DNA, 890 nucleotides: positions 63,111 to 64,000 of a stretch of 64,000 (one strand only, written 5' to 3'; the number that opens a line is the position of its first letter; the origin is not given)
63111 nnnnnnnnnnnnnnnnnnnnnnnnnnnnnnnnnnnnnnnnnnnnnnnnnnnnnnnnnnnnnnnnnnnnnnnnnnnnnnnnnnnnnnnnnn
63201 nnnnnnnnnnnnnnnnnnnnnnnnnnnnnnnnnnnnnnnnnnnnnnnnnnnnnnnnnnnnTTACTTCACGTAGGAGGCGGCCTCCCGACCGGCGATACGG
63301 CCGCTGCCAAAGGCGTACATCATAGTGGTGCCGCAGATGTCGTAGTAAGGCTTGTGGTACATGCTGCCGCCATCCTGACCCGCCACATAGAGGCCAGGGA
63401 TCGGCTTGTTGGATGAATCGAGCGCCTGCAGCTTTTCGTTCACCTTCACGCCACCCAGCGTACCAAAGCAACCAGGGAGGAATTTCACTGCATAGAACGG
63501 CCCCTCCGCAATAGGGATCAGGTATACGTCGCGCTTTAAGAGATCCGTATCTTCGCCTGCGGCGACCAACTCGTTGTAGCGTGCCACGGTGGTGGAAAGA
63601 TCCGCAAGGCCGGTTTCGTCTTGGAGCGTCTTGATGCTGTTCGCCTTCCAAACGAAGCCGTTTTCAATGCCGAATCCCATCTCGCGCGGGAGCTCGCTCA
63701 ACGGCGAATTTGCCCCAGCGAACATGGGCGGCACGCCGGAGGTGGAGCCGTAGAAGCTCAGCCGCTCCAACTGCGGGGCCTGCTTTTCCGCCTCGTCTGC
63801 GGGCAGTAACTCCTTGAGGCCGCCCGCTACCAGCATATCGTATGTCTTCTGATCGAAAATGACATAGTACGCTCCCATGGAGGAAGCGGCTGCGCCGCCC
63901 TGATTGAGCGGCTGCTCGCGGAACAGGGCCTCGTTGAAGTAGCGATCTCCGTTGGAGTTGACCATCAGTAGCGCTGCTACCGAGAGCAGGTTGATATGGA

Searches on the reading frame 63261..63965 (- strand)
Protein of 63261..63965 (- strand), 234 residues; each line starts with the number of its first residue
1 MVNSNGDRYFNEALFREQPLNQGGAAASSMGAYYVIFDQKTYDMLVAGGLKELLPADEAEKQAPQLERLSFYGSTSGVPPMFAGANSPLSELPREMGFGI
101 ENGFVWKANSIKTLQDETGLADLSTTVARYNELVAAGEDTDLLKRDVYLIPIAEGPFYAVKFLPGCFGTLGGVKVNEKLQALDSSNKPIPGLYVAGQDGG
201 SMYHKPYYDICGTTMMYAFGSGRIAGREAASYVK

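Call 6: search_protein_families(library=pfam, proteins=[window:63261-63965:-], max_evalue=0.001)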
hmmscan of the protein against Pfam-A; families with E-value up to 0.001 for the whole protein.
window:63261-63965:- (234 aa): 1 family
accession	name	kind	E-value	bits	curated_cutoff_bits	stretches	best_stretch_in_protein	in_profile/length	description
PF00890.30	FAD_binding_2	-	2.1e-17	63.9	20.4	1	34-213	315-412/414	FAD binding domain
